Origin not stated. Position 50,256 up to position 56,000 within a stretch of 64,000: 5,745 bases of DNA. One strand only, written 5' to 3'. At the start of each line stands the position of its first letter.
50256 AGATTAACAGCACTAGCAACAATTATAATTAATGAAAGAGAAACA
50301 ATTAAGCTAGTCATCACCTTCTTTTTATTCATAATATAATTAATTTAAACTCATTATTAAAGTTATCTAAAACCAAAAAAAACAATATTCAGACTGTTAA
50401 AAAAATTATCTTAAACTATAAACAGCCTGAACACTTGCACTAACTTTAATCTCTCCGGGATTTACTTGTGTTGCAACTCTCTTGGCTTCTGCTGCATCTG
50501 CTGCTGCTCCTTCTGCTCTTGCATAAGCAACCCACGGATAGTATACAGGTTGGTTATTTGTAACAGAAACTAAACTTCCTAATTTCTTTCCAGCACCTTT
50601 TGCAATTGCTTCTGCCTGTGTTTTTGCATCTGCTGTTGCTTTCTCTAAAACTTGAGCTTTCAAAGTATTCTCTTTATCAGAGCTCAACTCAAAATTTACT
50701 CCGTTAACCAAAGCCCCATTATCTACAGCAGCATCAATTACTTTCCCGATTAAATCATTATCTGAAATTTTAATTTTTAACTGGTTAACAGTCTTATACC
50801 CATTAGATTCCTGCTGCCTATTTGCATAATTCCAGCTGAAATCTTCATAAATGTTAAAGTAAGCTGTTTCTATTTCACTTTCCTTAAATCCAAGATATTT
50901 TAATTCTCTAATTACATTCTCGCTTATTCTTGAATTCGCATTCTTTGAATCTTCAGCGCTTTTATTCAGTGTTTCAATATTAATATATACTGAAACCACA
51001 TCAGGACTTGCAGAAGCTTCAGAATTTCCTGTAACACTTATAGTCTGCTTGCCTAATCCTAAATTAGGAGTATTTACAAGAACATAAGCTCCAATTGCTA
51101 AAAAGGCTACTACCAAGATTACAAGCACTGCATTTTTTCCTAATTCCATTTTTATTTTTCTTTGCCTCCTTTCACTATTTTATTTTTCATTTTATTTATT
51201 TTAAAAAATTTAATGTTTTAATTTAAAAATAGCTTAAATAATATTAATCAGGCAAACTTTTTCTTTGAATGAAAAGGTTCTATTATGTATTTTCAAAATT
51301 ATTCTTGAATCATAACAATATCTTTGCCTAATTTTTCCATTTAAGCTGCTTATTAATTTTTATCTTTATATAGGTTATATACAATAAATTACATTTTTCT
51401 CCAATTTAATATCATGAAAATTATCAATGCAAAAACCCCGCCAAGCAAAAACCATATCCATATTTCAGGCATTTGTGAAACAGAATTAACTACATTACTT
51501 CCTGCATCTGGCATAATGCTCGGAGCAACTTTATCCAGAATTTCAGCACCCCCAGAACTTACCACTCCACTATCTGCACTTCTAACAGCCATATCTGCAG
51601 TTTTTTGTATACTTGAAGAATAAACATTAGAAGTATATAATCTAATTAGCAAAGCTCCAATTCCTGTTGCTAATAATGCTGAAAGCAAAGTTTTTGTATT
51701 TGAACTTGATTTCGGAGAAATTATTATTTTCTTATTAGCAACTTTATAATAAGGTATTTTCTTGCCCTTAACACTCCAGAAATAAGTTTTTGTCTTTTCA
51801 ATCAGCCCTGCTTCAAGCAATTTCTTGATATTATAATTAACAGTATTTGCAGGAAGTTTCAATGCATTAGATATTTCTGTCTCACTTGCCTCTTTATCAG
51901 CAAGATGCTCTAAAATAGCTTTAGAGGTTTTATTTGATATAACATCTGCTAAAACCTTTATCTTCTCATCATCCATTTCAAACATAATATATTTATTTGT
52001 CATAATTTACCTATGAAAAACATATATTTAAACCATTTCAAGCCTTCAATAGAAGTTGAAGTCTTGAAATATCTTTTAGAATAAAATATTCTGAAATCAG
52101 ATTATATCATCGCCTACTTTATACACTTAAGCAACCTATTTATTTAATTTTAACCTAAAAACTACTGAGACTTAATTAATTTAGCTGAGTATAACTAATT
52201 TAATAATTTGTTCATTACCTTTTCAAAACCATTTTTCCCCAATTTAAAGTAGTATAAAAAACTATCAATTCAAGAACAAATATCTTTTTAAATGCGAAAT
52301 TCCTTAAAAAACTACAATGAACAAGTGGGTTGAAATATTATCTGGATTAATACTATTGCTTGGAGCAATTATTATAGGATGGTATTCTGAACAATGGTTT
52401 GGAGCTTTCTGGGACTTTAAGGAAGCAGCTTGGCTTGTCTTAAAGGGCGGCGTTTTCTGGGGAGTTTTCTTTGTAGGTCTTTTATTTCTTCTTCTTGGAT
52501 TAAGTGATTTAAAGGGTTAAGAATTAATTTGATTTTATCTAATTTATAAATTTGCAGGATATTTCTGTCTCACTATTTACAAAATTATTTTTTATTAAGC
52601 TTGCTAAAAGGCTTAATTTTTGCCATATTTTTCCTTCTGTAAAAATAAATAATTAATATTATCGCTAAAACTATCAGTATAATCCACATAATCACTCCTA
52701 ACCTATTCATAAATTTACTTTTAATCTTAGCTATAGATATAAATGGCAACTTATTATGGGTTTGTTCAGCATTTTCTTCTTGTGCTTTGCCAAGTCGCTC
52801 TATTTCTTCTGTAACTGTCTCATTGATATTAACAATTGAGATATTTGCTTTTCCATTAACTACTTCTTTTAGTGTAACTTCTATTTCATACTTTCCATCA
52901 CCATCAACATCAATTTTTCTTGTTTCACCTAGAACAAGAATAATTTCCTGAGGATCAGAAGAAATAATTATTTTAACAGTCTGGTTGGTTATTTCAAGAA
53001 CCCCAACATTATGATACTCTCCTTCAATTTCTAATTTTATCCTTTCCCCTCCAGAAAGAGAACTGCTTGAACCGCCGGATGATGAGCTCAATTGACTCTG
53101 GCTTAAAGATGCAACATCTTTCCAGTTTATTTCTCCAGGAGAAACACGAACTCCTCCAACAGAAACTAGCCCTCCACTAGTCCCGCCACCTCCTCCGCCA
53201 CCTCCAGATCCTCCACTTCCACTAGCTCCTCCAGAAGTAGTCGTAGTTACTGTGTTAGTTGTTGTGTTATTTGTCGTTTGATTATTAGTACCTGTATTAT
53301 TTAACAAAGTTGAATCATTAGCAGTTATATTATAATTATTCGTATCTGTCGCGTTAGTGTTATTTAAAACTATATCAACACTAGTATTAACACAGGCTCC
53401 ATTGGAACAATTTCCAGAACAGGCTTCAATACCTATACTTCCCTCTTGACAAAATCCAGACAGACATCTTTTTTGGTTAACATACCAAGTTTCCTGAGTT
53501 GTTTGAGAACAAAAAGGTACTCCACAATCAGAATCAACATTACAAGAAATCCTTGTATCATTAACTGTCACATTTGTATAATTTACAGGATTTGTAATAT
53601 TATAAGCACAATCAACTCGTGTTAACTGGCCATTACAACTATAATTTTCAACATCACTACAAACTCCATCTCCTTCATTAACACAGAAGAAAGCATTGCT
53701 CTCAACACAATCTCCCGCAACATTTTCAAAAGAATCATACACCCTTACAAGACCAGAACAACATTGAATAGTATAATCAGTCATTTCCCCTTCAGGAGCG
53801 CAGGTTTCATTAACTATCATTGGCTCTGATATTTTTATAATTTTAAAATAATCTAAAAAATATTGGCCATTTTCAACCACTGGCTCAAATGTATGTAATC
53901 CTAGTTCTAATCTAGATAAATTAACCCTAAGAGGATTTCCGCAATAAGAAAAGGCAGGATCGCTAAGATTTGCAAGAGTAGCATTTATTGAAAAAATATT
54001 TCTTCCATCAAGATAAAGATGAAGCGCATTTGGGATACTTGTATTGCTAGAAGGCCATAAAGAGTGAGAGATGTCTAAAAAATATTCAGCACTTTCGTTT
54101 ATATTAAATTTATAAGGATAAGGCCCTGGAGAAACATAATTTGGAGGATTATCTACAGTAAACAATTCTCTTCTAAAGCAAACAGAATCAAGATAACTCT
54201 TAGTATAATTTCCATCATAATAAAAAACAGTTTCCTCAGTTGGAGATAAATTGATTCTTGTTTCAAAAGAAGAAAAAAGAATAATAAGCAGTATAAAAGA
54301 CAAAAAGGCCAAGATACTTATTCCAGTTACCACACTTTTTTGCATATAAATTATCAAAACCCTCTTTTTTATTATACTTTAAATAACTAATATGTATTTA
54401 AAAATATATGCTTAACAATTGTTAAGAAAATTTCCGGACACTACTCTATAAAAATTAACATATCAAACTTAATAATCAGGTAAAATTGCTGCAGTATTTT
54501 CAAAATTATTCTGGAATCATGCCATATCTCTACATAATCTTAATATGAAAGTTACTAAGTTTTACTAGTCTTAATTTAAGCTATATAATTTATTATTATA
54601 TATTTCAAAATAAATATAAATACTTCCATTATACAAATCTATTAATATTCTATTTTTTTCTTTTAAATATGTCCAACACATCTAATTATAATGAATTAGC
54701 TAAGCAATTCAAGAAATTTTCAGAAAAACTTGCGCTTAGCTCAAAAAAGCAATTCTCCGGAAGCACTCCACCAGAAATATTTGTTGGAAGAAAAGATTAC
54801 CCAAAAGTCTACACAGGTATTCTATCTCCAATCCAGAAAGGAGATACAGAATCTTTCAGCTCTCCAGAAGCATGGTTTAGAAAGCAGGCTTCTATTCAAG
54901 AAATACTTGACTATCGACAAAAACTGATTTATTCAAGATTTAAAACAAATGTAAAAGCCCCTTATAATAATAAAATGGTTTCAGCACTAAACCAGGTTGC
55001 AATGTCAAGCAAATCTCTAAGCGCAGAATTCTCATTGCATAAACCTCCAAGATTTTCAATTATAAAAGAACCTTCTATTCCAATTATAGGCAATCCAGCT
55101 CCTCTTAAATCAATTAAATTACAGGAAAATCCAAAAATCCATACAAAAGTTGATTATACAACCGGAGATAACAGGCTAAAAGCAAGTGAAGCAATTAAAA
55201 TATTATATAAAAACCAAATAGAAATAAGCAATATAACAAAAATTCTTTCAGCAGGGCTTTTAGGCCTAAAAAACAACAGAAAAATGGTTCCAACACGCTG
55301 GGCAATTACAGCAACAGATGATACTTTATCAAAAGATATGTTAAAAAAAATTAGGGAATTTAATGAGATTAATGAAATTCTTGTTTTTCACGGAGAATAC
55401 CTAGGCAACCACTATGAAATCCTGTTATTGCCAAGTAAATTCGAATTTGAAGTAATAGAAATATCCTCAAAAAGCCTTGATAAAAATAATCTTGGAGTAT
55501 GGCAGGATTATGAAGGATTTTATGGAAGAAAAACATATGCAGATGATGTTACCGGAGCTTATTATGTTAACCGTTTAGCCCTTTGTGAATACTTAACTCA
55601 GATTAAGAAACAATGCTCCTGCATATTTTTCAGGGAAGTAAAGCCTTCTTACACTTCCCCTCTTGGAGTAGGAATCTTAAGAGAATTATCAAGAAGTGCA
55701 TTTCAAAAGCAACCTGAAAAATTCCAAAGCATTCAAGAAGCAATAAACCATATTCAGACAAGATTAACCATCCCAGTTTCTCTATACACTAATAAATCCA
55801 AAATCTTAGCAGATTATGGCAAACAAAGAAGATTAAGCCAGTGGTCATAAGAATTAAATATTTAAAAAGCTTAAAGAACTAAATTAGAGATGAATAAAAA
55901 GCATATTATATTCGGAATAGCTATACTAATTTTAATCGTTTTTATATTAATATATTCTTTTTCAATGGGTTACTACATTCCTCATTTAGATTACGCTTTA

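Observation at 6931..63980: Orientation-locked, multi-hairpin intergenic repeat family (IGR-A), about 32 loci in 57 kb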

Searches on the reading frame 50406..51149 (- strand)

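Call 32: search_protein_families(library=pfam, proteins=[window:50406-51149:-], max_evalue=0.01)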
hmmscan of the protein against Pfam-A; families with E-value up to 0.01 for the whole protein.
window:50406-51149:- (247 aa): 1 family
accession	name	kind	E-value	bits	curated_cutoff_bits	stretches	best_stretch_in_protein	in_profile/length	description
PF04402.19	SIMPL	-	1.4e-47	163.1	25.2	1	37-244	1-205/205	Protein of unknown function (DUF541)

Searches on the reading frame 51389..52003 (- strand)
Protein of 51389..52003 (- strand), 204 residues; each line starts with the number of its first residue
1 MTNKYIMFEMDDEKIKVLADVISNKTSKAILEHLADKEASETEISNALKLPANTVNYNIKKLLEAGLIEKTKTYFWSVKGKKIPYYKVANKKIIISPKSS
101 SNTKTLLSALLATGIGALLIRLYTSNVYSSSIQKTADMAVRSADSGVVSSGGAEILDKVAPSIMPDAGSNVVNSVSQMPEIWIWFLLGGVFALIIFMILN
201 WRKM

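Call 32: search_protein_families(library=pfam, proteins=[window:51389-52003:-], max_evalue=0.01)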
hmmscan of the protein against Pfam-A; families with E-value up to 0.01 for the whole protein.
window:51389-52003:- (204 aa): 10 families
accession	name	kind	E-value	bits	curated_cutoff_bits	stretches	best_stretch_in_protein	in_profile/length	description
PF12840.13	HTH_20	-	4.2e-12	46.3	27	1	23-70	2-50/51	Helix-turn-helix domain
PF13412.12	HTH_24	-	2.1e-07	30.9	21.9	1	24-69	2-48/48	Winged helix-turn-helix DNA-binding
PF01022.26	HTH_5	-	1.5e-05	25.2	22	1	29-70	6-47/47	Bacterial regulatory protein, arsR family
PF14947.12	HTH_45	-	6.8e-05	23.3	25.5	1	29-83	10-65/77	Winged helix-turn-helix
PF12802.13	MarR_2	-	0.00013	22.5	27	1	29-71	9-53/61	MarR family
PF13463.12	HTH_27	-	0.00023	21.8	22.2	1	29-72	7-52/68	Winged helix DNA-binding domain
PF14394.12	DUF4423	-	0.00034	20.9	30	1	19-79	16-79/165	Domain of unknown function (DUF4423)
PF01978.25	TrmB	-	0.00037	20.7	25.6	1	34-72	18-56/68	Sugar-specific transcriptional regulator TrmB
PF25213.1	HVO_A0261_N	-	0.0035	17.6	35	1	25-73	11-59/86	HVO_A0261 N-terminal domain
PF24270.1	HTH_Cmi2_C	-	0.0098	16.6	27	0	25-73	75-123/125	Cmi2, C-terminal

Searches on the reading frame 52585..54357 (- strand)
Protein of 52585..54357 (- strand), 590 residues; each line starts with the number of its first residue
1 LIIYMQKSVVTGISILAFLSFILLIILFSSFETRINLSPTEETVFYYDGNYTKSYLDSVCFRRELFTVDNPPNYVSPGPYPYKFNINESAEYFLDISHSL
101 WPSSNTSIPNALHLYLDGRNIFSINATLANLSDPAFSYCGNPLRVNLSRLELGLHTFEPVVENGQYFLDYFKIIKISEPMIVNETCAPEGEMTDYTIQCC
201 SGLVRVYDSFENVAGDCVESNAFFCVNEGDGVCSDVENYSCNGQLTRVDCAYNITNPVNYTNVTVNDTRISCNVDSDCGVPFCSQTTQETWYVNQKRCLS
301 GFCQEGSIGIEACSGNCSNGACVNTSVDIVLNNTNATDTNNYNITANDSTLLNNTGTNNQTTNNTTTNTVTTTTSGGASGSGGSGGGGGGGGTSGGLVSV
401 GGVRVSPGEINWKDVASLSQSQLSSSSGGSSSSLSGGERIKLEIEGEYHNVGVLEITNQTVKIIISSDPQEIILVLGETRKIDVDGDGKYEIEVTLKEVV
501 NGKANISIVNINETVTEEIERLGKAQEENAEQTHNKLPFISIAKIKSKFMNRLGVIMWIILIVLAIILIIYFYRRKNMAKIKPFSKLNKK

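Call 32: search_protein_families(library=pfam, proteins=[window:52585-54357:-], max_evalue=0.01)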
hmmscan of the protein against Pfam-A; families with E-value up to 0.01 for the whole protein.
window:52585-54357:- (590 aa): 2 families
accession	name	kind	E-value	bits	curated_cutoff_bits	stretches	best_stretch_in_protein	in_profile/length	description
PF03602.21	Cons_hypoth95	-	0.0027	17.8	24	1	292-355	39-107/182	Conserved hypothetical protein 95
PF02009.21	RIFIN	-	0.0055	17.1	32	1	506-587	236-324/327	Rifin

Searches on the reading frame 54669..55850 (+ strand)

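Call 32: search_protein_families(library=pfam, proteins=[window:54669-55850:+], max_evalue=0.01)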
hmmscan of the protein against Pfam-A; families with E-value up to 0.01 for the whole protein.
window:54669-55850:+ (393 aa): 2 families
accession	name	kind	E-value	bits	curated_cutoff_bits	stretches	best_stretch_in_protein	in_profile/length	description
PF04894.17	Nre_N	-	8.5e-80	268.9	25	1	10-267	9-264/270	Archaeal Nre, N-terminal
PF04895.17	Nre_C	-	3.6e-29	101.3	27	1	282-392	1-110/110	Archaeal Nre, C-terminal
